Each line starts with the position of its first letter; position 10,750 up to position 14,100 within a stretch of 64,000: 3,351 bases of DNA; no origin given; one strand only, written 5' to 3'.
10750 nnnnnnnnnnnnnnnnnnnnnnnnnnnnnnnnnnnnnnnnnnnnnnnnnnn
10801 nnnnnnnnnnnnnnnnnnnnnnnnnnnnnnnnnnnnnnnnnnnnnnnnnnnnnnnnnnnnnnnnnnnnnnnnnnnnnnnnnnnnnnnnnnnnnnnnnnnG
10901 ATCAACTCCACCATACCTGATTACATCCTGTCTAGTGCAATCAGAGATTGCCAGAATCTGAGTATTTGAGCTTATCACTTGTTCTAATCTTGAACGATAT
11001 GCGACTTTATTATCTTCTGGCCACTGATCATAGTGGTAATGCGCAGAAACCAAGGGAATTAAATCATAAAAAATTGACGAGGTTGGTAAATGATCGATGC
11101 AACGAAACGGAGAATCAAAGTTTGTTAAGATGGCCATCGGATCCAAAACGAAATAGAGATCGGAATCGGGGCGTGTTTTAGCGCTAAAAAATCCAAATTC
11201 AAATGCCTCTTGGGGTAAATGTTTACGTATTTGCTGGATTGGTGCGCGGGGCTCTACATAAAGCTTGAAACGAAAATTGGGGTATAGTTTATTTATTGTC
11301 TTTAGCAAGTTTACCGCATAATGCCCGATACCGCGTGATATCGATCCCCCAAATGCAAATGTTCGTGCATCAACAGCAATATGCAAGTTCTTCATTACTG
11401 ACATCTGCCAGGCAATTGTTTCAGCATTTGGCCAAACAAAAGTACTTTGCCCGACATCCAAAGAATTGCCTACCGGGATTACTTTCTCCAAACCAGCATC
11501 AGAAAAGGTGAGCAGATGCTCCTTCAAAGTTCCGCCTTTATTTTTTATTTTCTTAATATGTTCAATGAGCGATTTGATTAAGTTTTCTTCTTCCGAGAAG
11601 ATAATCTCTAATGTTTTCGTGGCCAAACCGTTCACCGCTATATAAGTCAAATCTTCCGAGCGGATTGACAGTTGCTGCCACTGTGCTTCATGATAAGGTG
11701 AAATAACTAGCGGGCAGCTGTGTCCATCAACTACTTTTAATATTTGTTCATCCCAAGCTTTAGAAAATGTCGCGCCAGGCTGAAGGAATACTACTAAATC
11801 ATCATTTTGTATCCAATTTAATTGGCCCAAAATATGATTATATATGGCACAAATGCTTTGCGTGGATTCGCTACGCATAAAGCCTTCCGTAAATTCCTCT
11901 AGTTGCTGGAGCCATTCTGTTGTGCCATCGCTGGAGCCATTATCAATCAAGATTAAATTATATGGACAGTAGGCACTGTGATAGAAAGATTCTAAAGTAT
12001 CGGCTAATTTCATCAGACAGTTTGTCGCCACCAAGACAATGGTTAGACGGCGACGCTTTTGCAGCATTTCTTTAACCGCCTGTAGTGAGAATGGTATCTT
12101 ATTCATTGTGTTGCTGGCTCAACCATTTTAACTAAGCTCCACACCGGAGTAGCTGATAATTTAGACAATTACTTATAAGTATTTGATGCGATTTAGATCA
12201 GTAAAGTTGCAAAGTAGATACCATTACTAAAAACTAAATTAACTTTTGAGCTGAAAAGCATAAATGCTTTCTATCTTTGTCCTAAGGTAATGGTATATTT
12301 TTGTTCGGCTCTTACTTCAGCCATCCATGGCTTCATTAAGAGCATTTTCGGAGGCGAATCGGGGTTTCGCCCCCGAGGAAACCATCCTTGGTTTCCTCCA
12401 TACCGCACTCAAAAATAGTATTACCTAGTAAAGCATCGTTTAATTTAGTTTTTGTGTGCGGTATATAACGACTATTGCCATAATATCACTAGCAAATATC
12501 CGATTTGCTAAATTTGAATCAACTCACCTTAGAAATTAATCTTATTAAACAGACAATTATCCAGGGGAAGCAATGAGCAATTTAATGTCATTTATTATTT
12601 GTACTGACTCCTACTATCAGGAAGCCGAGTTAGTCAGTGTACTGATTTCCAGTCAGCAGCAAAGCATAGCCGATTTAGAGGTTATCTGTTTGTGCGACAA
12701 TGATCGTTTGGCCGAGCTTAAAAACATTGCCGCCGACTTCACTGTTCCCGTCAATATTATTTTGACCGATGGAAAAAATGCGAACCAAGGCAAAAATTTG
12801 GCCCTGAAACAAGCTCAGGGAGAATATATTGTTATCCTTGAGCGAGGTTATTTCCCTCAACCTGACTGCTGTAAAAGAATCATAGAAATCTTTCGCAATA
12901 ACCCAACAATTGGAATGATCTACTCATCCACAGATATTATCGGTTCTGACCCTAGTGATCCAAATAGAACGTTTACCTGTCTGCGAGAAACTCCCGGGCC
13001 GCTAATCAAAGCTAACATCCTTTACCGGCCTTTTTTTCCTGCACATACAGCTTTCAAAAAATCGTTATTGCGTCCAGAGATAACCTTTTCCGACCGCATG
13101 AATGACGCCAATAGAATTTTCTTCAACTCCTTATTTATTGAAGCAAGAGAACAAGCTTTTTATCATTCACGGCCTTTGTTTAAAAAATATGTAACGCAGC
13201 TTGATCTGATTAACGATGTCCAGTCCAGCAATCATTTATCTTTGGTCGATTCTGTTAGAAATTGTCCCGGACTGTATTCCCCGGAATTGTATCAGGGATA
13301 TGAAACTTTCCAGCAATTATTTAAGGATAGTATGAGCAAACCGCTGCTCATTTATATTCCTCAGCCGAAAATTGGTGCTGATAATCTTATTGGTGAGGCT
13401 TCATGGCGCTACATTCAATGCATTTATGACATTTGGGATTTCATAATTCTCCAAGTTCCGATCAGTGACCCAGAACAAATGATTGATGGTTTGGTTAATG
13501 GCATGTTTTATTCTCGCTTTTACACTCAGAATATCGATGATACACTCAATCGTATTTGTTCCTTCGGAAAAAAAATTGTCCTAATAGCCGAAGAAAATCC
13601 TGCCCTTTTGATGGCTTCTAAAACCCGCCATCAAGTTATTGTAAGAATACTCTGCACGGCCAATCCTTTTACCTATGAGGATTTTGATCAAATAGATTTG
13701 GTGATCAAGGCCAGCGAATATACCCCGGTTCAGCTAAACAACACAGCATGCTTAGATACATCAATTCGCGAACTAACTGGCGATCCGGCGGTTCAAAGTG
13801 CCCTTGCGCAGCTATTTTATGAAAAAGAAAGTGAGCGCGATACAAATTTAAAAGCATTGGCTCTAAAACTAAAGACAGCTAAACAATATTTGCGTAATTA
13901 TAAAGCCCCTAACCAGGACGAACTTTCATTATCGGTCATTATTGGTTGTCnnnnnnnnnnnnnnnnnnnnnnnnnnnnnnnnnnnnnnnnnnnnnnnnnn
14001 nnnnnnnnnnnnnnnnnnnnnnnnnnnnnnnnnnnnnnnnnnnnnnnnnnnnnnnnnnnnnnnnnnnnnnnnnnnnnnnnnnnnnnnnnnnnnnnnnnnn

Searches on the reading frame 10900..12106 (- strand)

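Call 44: search_protein_families(library=pfam, proteins=[window:10900-12106:-], max_evalue=0.05)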
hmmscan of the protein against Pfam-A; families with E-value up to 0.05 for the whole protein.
window:10900-12106:- (402 aa): 2 families
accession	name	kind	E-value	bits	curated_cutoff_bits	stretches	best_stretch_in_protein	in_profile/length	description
PF00535.33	Glycos_transf_2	-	1.2e-05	25.7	23.3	1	22-71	1-50/168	Glycosyl transferase family 2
PF13704.12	Glyco_tranf_2_4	-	0.0076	17.2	27.5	1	42-79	13-48/98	Glycosyl transferase family 2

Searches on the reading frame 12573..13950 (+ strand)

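Call 44: search_protein_families(library=pfam, proteins=[window:12573-13950:+], max_evalue=0.05)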
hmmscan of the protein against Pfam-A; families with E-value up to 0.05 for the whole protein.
window:12573-13950:+ (459 aa): 2 families
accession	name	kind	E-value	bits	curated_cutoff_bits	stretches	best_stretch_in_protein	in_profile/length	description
PF00535.33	Glycos_transf_2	-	4.5e-07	30.4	23.3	1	14-135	7-131/168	Glycosyl transferase family 2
PF13712.12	Glyco_tranf_2_5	-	0.0083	16.3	27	1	62-116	33-88/210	Glycosyltransferase like family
